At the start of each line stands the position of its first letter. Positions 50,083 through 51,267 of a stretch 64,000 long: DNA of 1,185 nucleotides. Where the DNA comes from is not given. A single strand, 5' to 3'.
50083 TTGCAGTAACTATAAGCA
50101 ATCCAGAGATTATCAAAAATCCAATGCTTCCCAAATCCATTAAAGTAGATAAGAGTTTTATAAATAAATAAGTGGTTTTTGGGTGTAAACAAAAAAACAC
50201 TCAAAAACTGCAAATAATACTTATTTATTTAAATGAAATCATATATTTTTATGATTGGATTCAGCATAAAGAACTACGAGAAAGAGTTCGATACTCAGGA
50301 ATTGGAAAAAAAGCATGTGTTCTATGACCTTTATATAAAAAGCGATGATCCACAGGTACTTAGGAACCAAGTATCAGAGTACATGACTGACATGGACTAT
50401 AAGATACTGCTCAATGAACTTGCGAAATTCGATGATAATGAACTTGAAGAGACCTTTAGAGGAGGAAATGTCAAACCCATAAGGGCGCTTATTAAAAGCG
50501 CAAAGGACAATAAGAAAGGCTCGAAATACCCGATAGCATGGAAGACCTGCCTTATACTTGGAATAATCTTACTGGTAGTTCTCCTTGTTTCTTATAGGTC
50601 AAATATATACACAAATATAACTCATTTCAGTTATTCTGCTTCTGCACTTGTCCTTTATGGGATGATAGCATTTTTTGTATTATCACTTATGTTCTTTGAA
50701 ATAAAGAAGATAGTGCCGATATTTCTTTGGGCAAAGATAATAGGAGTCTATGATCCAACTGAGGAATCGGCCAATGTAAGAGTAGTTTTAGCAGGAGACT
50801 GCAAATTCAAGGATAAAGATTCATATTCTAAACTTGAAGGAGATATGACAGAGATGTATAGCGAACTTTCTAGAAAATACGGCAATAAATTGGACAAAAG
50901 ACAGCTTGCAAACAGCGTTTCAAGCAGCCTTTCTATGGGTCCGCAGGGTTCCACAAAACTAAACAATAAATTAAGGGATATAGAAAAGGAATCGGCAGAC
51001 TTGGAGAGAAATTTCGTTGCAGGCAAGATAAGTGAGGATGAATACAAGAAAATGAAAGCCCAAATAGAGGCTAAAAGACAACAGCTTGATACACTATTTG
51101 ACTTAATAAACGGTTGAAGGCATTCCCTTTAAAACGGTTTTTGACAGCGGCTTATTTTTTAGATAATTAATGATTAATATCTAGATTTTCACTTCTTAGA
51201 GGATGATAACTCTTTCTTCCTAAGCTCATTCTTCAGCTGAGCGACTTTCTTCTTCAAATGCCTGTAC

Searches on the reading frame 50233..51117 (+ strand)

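Call 37: search_protein_families(library=pfam, proteins=[window:50233-51117:+], max_evalue=0.001)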
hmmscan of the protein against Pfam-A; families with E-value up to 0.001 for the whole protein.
window:50233-51117:+ (294 aa): 1 family
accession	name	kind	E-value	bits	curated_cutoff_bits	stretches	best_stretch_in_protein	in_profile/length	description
PF18822.6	CdvA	-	0.00071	20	30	1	205-284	16-93/123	CdvA-like coiled-coil domain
